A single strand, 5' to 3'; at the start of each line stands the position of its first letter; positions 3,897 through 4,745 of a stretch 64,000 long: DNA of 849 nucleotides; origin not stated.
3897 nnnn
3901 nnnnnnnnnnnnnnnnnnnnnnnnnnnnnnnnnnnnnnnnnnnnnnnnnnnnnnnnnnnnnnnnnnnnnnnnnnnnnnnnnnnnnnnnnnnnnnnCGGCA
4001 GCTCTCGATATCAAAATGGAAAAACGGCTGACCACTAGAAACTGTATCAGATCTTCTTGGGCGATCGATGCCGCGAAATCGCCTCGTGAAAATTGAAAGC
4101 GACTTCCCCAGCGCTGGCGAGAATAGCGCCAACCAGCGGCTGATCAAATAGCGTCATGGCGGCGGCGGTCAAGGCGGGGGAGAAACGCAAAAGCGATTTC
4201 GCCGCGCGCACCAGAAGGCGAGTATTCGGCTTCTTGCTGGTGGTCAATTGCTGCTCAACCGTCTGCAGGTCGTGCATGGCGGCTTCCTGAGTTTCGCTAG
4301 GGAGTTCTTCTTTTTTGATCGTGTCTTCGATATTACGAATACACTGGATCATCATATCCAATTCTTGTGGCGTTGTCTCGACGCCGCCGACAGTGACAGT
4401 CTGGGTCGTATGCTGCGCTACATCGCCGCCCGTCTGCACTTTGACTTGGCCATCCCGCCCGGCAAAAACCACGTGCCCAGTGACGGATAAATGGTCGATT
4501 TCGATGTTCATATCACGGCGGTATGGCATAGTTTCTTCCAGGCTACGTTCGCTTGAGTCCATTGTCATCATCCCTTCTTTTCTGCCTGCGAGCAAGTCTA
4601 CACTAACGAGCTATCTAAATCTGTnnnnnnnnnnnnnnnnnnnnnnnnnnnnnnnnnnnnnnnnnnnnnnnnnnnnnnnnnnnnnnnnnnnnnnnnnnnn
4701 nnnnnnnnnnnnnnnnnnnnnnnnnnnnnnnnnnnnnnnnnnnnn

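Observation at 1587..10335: Four-gene TIR / STAND-NTPase operon: candidate uncharacterised multi-component immune (conflict) system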

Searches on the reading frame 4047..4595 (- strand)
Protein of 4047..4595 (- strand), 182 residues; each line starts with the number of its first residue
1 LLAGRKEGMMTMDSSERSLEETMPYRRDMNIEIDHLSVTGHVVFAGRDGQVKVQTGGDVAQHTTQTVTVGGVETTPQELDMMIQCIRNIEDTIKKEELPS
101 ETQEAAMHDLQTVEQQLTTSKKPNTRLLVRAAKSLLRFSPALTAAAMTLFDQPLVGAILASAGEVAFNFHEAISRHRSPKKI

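Call 4: search_protein_families(library=pfam, proteins=[window:4047-4595:-], max_evalue=0.01)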
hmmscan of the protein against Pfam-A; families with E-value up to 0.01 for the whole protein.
window:4047-4595:- (182 aa): 0 families

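Call 5: search_protein_families(library=padloc, proteins=[window:4047-4595:-], max_evalue=0.01)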
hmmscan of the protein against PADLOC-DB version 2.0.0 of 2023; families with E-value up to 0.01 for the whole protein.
window:4047-4595:- (182 aa): 3 families
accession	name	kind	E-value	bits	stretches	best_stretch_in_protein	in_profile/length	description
PDLC04449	PDC-M14B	-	6.9e-07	27.1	1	42-140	154-243/267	-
PDLC04448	PDC-M14B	-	1.6e-05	22.6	1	57-144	165-250/275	-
PDLC04846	PDC-S05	-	0.0051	14.9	0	94-121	35-62/67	-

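Call 12: find_homologous_proteins(query=window:4047-4571:-)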
Query window:4047-4571:- (174 aa): 147 proteins with E <= 0.001 among 403 candidates; the best 120 are listed.
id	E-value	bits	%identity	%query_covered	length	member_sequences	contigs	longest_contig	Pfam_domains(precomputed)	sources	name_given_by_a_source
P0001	5.5e-88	311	83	99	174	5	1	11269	-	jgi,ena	jgi:hypothetical protein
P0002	1.6e-87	309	84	97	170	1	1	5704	-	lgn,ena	-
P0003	1.9e-87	309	85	98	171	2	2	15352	-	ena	-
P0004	1.2e-85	303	81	98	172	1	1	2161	-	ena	-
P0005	2.2e-85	302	83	97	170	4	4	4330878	-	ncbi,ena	-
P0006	1.5e-84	300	81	98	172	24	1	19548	-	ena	-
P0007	8.6e-84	297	82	98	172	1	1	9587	-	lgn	-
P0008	6.7e-83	294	81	98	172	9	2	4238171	-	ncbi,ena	-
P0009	1.1e-82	294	81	97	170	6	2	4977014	-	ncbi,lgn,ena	-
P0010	1.4e-82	293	80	98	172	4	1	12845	-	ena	-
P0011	1.4e-82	293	81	98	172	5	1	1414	-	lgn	-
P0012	1.5e-82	293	81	98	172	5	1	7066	-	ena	-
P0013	1.7e-82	293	80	98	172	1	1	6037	-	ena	-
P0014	1.7e-82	293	81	98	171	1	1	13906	-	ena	-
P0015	2.4e-82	292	81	98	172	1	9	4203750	-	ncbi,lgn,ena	-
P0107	7.4e-66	239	68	97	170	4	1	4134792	-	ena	-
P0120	7.0e-51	190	60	89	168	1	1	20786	-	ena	-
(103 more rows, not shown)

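Call 13: search_protein_families(library=ncbifam, proteins=[window:4047-4571:-], max_evalue=0.01)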
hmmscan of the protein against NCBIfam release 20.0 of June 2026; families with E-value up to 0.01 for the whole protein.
window:4047-4571:- (174 aa): 0 families

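Call 14: find_encoding_contigs(protein=P0120, flank=10000, max_places=3)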
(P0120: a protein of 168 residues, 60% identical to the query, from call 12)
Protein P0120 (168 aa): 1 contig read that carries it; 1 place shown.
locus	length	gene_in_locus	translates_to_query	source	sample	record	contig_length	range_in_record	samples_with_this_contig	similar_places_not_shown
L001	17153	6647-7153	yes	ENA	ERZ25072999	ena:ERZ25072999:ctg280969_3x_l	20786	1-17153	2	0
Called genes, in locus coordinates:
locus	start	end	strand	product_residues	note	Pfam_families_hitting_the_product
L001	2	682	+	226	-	?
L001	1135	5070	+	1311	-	PF13676:TIR_2, PF05729:NACHT (faint), PF02985:HEAT (faint), PF03130:HEAT_PBS (faint), PF13513:HEAT_EZ (faint), PF13646:HEAT_2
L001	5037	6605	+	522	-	PF13676:TIR_2, PF03781:FGE-sulfatase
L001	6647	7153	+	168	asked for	-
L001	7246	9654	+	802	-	PF24883:NPHP3_N (faint), PF05729:NACHT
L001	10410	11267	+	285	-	PF00376:MerR, PF13411:MerR_1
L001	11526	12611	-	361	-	PF06032:S-Me-THD_N, PF20906:S-Me-THD_C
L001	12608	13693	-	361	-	PF06032:S-Me-THD_N, PF20906:S-Me-THD_C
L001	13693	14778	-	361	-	PF06032:S-Me-THD_N, PF20906:S-Me-THD_C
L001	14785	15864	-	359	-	PF06032:S-Me-THD_N, PF20906:S-Me-THD_C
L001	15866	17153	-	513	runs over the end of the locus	PF05378:Hydant_A_N, PF13941:MutL (faint), PF01968:Hydantoinase_A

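Call 15: find_encoding_contigs(protein=P0107, flank=10000, max_places=3)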
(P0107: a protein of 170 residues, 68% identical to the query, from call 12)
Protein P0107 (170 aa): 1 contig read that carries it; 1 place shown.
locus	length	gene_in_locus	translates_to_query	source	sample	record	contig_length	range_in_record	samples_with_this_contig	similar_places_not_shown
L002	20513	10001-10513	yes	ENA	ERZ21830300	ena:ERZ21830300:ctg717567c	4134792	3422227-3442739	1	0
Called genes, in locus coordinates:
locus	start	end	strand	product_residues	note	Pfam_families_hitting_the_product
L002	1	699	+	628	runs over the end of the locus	PF02653:BPD_transp_2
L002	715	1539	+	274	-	PF00005:ABC_tran, PF13304:AAA_21 (faint), PF12399:BCA_ABC_TP_C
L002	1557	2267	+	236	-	PF00005:ABC_tran, PF13304:AAA_21 (faint)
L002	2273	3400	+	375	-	PF01636:APH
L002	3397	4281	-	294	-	PF00892:EamA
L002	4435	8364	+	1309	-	PF13676:TIR_2, PF05729:NACHT, PF02985:HEAT (faint), PF13646:HEAT_2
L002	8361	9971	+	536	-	PF13676:TIR_2, PF03781:FGE-sulfatase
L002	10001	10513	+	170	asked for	-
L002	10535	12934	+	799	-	PF24883:NPHP3_N (faint), PF05729:NACHT (weak)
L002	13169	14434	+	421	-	PF07995:GSDH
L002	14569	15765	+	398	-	PF07995:GSDH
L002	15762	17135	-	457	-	PF05377:FlaC_arch (faint), PF14965:BRI3BP (faint)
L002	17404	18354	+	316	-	PF20511:PMI_typeI_cat, PF21621:MPI_cupin_dom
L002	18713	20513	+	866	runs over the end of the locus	PF02861:Clp_N, PF13191:AAA_16 (weak), PF00004:AAA, PF17871:AAA_lid_9, PF00004:AAA, PF07724:AAA_2, PF07728:AAA_5, PF10431:ClpB_D2-small, +7 more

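Call 16: find_encoding_contigs(protein=P0005, flank=10000, max_places=3)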
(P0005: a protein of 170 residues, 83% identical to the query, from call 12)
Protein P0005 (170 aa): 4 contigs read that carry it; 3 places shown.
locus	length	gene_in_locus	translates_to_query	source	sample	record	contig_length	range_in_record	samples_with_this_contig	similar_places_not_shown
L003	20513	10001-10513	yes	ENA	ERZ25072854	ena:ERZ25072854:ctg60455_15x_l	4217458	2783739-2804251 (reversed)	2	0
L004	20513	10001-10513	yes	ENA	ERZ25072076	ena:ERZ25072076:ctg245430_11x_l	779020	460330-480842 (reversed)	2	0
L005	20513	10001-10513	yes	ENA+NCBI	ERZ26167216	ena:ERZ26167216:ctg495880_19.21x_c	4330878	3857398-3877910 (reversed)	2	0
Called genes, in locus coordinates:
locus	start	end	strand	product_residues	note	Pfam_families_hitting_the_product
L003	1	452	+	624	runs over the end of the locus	PF02653:BPD_transp_2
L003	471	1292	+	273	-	PF13476:AAA_23 (faint), PF00005:ABC_tran, PF13304:AAA_21 (faint), PF12399:BCA_ABC_TP_C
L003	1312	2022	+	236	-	PF00005:ABC_tran, PF13304:AAA_21 (faint)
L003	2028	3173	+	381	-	PF01636:APH (weak)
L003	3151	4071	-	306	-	PF00892:EamA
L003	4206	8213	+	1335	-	PF13676:TIR_2, PF02985:HEAT (faint), PF13646:HEAT_2 (weak), PF00514:Arm (faint), PF03130:HEAT_PBS (faint), PF13646:HEAT_2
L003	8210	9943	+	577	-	PF13676:TIR_2, PF03781:FGE-sulfatase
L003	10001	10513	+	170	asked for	-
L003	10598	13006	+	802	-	PF24883:NPHP3_N (faint), PF05729:NACHT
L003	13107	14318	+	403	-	PF07995:GSDH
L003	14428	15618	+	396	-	PF07995:GSDH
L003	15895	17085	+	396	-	PF07995:GSDH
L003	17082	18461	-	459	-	PF05055:DUF677 (faint)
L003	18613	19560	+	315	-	PF20511:PMI_typeI_cat, PF21621:MPI_cupin_dom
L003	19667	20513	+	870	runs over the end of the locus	PF02861:Clp_N, PF23569:NBD_SMAX1, PF00004:AAA, PF17871:AAA_lid_9, PF07724:AAA_2, PF00004:AAA, PF07728:AAA_5, PF10431:ClpB_D2-small, +7 more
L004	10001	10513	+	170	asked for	-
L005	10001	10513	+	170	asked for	-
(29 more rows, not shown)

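Call 19: find_related_loci(query=A1, collection=genome_contigs, flank=10000)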
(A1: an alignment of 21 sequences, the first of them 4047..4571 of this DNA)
Query A1 (174 aa) in genome_contigs; peptide patterns used: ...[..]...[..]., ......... (x = any residue, [..] = any of these).
84 stretches matched a pattern; 69 encode a relative of the query (tblastn E <= 1e-3); 66 distinct loci.
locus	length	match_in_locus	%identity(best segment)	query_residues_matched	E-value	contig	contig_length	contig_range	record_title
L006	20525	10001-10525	83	1-174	1e-96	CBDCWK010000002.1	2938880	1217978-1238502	MAG: Phototrophicaceae bacterium isolate f32f1df0-09ca-4fe9-aa92-803c8eb7a2e4 genome assembly, contig: contig_2, whole g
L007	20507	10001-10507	83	4-172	1e-93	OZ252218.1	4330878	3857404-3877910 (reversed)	MAG: Phototrophicaceae bacterium isolate d8f7b2d0-96c0-4b0c-ac23-41a8c70a6e64 genome assembly, chromosome: 1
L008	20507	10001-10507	82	4-172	9e-94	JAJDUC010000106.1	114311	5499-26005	MAG: Anaerolineae bacterium isolate jk18x1bzbins.63 k141_48991, whole genome shotgun sequence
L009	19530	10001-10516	83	4-174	3e-93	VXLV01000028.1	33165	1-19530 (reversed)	MAG: Chloroflexi bacterium isolate SB0661_bin_21 NODE_1309_length_33165_cov_22.514558, whole genome shotgun sequence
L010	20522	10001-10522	82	2-174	2e-91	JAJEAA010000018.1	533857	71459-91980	MAG: Anaerolineae bacterium isolate jk18x7bins.23 k141_2741125, whole genome shotgun sequence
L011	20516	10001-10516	81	4-174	1e-91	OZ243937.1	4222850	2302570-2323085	MAG: Phototrophicaceae bacterium isolate 2ebdfeec-e8d2-4ffe-80f1-f60856b30c27 genome assembly, chromosome: 1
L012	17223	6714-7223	81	4-173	2e-91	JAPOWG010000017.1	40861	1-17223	MAG: Chloroflexota bacterium isolate COS2_bin_19 NODE_405_length_40861_cov_23.6773, whole genome shotgun sequence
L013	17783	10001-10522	82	2-174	4e-91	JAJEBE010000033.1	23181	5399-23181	MAG: Anaerolineae bacterium isolate jk18x8bins.27 k141_124964, whole genome shotgun sequence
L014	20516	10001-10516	81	4-174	3e-91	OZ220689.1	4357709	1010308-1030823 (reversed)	MAG: Phototrophicaceae bacterium isolate ee48527d-5dc2-4181-aca3-e21b74048da2 genome assembly, chromosome: 1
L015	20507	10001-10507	80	4-172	6e-91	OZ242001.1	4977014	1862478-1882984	MAG: Phototrophicaceae bacterium isolate 90ebbc2a-e2a5-443f-8293-0c8ddafa7351 genome assembly, chromosome: 1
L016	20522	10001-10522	82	2-174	9e-91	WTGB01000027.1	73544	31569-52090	MAG: Chloroflexi bacterium isolate CO36386bin_31 NODE_218_length_73544_cov_20.069929, whole genome shotgun sequence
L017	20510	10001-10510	80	4-173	6e-91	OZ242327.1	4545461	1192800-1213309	MAG: Phototrophicaceae bacterium isolate b7996715-af31-4cd3-8209-f9ba1fb8c8b5 genome assembly, chromosome: 1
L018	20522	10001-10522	79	1-174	7e-91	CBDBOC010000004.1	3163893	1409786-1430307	MAG: Phototrophicaceae bacterium isolate 4b271fc7-0b07-434c-9226-287aa46a9029 genome assembly, contig: contig_4, whole g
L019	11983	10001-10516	80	4-174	7e-91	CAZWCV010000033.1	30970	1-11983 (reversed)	MAG TPA_asm: uncultured Anaerolineaceae bacterium isolate SRP109090_co1_144 genome assembly, contig: NODE_1937_length_30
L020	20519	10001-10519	81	3-174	5e-91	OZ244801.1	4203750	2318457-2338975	MAG: Phototrophicaceae bacterium isolate 9ab095b2-e58d-45e3-a73e-a8dbd3e9c5fd genome assembly, chromosome: 1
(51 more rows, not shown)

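Call 20: search_protein_families(library=pfam, alignment_id=A1, max_evalue=5)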
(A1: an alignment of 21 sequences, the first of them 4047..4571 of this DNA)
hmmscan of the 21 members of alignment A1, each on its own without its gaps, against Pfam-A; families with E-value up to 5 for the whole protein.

A. member 1, window:4047-4571:- (174 aa): 2 families
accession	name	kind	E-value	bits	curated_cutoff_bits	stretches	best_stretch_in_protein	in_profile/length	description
PF10153.14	Efg1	-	0.064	14.1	25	1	78-116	5-43/113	rRNA-processing protein Efg1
PF17002.10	DUF5089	-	0.19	12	36.1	1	53-108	124-179/193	Domain of unknown function (DUF5089)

B. families by the number of members that match (of 21 scanned): 20 families
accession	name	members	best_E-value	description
PF06008.19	Laminin_I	5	0.00018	Laminin Domain I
PF15188.11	CCDC-167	4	0.014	Coiled-coil domain-containing protein 167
PF10153.14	Efg1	4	0.063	rRNA-processing protein Efg1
PF17002.10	DUF5089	3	0.012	Domain of unknown function (DUF5089)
PF05384.16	DegS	1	0.016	Sensor protein DegS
PF01486.22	K-box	1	0.019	K-box region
PF08690.15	GET2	1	0.02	GET complex subunit GET2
PF17388.7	GP24_25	1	0.02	Mycobacteriophage tail assembly protein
PF14263.11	DUF4354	1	0.034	Domain of unknown function (DUF4354)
PF16495.10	SWIRM-assoc_1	1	0.038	SWIRM-associated region 1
PF05648.19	PEX11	1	0.053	Peroxisomal biogenesis factor 11 (PEX11)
PF17855.7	MCM_lid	1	0.058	MCM AAA-lid domain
PF06259.18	Abhydrolase_8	1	0.059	Alpha/beta hydrolase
PF05176.20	ATP-synt_10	1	0.077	ATP10 protein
PF12318.13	FAD-SLDH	1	0.097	Membrane bound FAD containing D-sorbitol dehydrogenase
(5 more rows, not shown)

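Call 30: search_protein_representatives(alignment_id=A1)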
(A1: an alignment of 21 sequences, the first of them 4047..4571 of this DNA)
Query: 21 sequences, 171 profile positions. Proteins with E-value up to 0.001 (for the whole library): 42; up to 1e-10: 24; up to 1e-30: 13. The best 42 are listed.
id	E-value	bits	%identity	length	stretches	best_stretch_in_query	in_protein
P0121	1.4e-62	226.6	-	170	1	1-170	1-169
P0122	2.6e-58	212.7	-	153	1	25-170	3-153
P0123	4.1e-53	195.8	-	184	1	1-113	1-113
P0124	5.4e-51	188.9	-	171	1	4-165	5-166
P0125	4.6e-47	176.1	-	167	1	1-158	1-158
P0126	4.2e-41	156.7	-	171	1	1-169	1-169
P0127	7.6e-39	149.4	-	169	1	8-164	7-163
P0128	2.5e-35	137.9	-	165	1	10-163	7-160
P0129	1.5e-34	135.4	-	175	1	10-168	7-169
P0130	2.6e-34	134.6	-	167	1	7-166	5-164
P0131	1.4e-33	132.3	-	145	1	4-109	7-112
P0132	1.9e-33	131.8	-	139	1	1-74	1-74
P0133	2.6e-31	124.8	-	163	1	9-165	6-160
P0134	1.8e-30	122.1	-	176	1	13-165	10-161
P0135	3.7e-30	121.1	-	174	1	10-164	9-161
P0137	3.1e-23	98.6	-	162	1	14-167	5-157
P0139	9.1e-21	90.5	-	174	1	39-167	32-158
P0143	4.3e-11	59.0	-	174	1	40-162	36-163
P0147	6.1e-09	52.0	-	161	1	8-153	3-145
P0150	1.0e-07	48.0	-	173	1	18-158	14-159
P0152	8.7e-07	45.0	-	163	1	16-164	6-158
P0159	6.4e-04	35.7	-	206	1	48-157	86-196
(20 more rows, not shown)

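Call 32: find_encoding_contigs(protein=P0147, flank=10000, max_places=3)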
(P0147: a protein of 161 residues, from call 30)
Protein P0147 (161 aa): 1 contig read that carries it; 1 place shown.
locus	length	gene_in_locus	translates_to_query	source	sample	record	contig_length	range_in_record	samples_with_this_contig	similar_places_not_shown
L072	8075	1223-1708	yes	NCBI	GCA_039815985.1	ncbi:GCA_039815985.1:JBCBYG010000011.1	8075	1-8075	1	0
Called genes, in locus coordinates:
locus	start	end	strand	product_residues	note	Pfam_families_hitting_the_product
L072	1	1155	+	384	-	PF03781:FGE-sulfatase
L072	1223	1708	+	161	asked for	-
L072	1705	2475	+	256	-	-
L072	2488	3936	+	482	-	PF13191:AAA_16 (weak), PF24883:NPHP3_N (faint), PF05729:NACHT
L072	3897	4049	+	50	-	-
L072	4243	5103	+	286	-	PF00753:Lactamase_B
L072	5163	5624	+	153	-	PF22381:Staph_reg_Sar_Rot (weak), PF12802:MarR_2, PF01047:MarR, PF13463:HTH_27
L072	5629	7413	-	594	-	PF00916:Sulfate_transp, PF01740:STAS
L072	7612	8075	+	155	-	PF26549:Tricorn_N (weak)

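Call 33: predict_structure(alignment_id=A1)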
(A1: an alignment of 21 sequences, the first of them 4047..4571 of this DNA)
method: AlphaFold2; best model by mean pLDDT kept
length: 174 residues; sequences in the alignment: 21
mean_pLDDT: 70.8   pTM: 0.59
mean pLDDT of the five models: 70.8, 69.9, 67.8, 67.6, 65.2
residues with pLDDT >= 90: 69; 70-90: 29; 50-70: 17; < 50: 59
segments of 3 or more residues with pLDDT < 50: 1-38, 41-54, 169-174
pLDDT, mean of each block of 10 residues (from residue 1): 38 39 42 45 43 61 86 95 94 95 95 88 92 93 91 66 52 42
secondary structure, 60 per line:
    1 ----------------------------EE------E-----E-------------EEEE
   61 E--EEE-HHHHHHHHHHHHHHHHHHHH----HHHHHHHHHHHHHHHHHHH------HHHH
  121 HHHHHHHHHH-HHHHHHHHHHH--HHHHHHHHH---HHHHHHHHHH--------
elements in order: E57-61 E64-66 H68-87 H92-110 H117-130 H132-142 H145-153 H157-166

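Call 34: find_encoding_contigs(protein=P0139, flank=10000, max_places=3)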
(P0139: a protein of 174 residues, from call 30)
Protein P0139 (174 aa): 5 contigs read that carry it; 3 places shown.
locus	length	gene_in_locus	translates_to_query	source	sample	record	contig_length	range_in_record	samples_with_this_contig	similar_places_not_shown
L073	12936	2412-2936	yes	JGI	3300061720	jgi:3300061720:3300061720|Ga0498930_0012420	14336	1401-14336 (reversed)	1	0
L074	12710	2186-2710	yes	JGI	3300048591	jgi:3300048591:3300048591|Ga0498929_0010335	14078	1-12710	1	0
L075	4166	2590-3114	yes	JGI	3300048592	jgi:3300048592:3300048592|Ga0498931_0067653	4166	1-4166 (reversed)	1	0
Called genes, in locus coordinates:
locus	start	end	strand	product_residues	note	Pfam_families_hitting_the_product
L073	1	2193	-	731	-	?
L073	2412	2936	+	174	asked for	-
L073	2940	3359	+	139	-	PF00072:Response_reg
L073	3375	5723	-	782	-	PF05729:NACHT (faint), PF24883:NPHP3_N (faint)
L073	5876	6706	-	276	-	PF14256:YwiC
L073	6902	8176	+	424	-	PF05977:MFS_3, PF07690:MFS_1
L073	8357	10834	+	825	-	-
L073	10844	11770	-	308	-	PF13527:Acetyltransf_9, PF00583:Acetyltransf_1, PF13673:Acetyltransf_10 (faint), PF13508:Acetyltransf_7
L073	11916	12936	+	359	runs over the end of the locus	PF00294:PfkB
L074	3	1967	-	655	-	?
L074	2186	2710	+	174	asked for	-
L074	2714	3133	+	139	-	PF00072:Response_reg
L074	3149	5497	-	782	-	PF05729:NACHT (faint), PF24883:NPHP3_N (faint)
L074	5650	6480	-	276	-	PF14256:YwiC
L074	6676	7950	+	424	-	PF05977:MFS_3, PF07690:MFS_1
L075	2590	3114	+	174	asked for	-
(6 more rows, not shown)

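Call 35: find_encoding_contigs(protein=P0152, flank=10000, max_places=3)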
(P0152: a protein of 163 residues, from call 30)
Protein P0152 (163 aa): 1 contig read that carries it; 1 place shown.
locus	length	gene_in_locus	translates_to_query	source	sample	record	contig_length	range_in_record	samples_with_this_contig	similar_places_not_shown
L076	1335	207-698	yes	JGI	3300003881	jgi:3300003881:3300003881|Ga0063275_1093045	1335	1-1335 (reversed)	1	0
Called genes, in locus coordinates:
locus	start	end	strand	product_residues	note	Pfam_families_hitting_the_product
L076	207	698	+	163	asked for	-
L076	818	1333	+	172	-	?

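Call 53: search_protein_families(library=pfam, alignment_id=A4, max_evalue=1)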
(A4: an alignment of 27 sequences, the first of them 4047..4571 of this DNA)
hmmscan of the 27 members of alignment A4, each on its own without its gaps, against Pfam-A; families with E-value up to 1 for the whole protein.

A. member 1, window:4047-4571:- (174 aa): 2 families
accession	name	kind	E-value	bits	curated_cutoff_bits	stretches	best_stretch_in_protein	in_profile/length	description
PF10153.14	Efg1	-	0.064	14.1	25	1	78-116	5-43/113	rRNA-processing protein Efg1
PF17002.10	DUF5089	-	0.19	12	36.1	1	53-108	124-179/193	Domain of unknown function (DUF5089)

B. families by the number of members that match (of 27 scanned): 42 families (the first 25 are shown)
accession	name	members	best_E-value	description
PF10153.14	Efg1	3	0.053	rRNA-processing protein Efg1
PF19380.4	DUF5955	2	0.012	Family of unknown function (DUF5955)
PF00838.24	TCTP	2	0.013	Translationally controlled tumour protein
PF17002.10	DUF5089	2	0.088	Domain of unknown function (DUF5089)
PF05400.18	FliT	1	0.00049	Flagellar protein FliT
PF11654.13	NCE101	1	0.008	Non-classical export protein 1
PF06008.19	Laminin_I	1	0.012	Laminin Domain I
PF05884.17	ZYG-11_interact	1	0.012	Interactor of ZYG-11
PF19753.4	DUF6240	1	0.013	Family of unknown function (DUF6240)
PF12875.12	DUF3826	1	0.017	Protein of unknown function (DUF3826)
PF01486.22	K-box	1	0.019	K-box region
PF17388.7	GP24_25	1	0.02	Mycobacteriophage tail assembly protein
PF14988.11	DUF4515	1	0.023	Domain of unknown function (DUF4515)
PF23159.1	WH_Rok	1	0.026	Repressor Rok winged helix domain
PF13234.12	MTR4_beta-barrel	1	0.027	Mtr4-like, beta-barrel domain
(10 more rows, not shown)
